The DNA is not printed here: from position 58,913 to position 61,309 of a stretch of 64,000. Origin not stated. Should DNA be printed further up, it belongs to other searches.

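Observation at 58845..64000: B12 riboswitch controlling a btuB-like receptor, a beta-propeller (BtuG-like candidate), a PduO adenosyltransferase and an MFS transporter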

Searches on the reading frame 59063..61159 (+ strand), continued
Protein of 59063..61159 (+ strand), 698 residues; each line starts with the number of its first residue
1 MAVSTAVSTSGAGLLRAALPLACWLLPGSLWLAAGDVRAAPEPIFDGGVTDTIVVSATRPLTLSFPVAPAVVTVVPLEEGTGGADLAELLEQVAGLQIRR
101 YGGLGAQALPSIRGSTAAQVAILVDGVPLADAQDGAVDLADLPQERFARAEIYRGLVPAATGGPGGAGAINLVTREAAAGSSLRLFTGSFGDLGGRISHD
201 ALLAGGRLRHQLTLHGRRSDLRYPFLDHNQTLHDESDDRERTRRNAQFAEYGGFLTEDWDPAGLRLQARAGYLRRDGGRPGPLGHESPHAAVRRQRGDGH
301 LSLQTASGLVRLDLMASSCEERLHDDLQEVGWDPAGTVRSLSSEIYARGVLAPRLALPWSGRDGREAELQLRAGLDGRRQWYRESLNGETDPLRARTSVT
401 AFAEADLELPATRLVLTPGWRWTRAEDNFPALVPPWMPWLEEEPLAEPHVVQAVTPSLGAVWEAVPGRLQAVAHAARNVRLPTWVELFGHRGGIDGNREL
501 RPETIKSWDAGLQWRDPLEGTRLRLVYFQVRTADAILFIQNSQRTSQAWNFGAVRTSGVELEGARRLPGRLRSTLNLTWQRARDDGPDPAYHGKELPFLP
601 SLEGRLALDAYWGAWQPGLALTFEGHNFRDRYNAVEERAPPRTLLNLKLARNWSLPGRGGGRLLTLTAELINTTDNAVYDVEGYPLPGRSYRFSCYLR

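Call 112: fold_search(model_id=the predicted structure, library=pdb)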
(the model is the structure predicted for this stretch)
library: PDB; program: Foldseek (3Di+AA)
matches with E <= 10: 759; with E <= 0.001: 273
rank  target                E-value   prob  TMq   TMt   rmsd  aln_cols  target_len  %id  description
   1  8blw_A                7.3e-32  1.00  0.74  0.83   3.7       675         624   16  Vitamin B12 transporter BtuB1 with lipoprotein BtuG1 from B. theta (released 2023-08-16)
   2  9gbc_A                1.4e-31  1.00  0.72  0.75   5.4       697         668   16  Bacteroides thetaiotaomicron siderophore transporter XusA in complex with surface-exposed lipoprotein XusB (released 2025-08-06)
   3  8p98_A                1.9e-31  1.00  0.72  0.80   5.1       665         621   17  BtuB3G3 bound to cyanocobalamin with ordered EL8 (released 2023-08-16)
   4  2gsk_A                4.8e-31  1.00  0.69  0.81   4.8       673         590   18  Structure of the BtuB:TonB Complex (released 2006-06-13)
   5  9c4o                  1.2e-30  1.00  0.73  0.77   4.9       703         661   17  Cryo-EM structure of PqqU with ligand PQQ (released 2024-06-19)
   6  1nqg                  1.3e-30  1.00  0.70  0.83   4.3       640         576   17  OUTER MEMBRANE COBALAMIN TRANSPORTER (BTUB) FROM E. COLI, WITH BOUND CALCIUM (released 2003-04-29)
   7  8bmx_A                3.9e-30  1.00  0.71  0.79   5.4       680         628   16  Bacteroides thetaiotaomicron B12 TonB dependent transporter in complex with a surface lipoprotein (released 2023-09-20)
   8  8p97_A                5.9e-30  1.00  0.72  0.80   4.9       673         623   16  BtuB3G3 bound to cyanocobalamin with disordered EL8 (released 2023-08-16)
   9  3m8d                  1.2e-29  1.00  0.66  0.77   5.1       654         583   17  Crystal structure of spin-labeled BtuB V10R1 with bound calcium and cyanocobalamin (released 2010-09-15)
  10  6v81                  1.2e-29  1.00  0.73  0.78   5.2       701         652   18  The crystal structure of the outer-membrane transporter YncD (released 2020-05-06)
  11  1nqh                  2.1e-29  1.00  0.67  0.80   5.0       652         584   18  OUTER MEMBRANE COBALAMIN TRANSPORTER (BTUB) FROM E. COLI, WITH BOUND CALCIUM AND CYANOCOBALAMIN (VITAMIN B12) SUBSTRATE (released 2003-04-29)
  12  1nqe                  2.5e-29  1.00  0.65  0.82   4.6       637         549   18  OUTER MEMBRANE COBALAMIN TRANSPORTER (BTUB) FROM E. COLI (released 2003-04-29)
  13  3m8b                  4.6e-29  1.00  0.66  0.82   4.2       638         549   17  Crystal structure of spin-labeled BtuB V10R1 in the apo state (released 2010-09-15)
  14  3rgm                  4.6e-29  1.00  0.66  0.82   4.5       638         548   17  Crystal structure of spin-labeled BtuB T156R1 (released 2011-10-26)
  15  9nn6_A                6.9e-29  1.00  0.69  0.76   4.9       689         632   18  E. coli Cir in Complex with the RBD of Microcin V (released 2025-09-24)
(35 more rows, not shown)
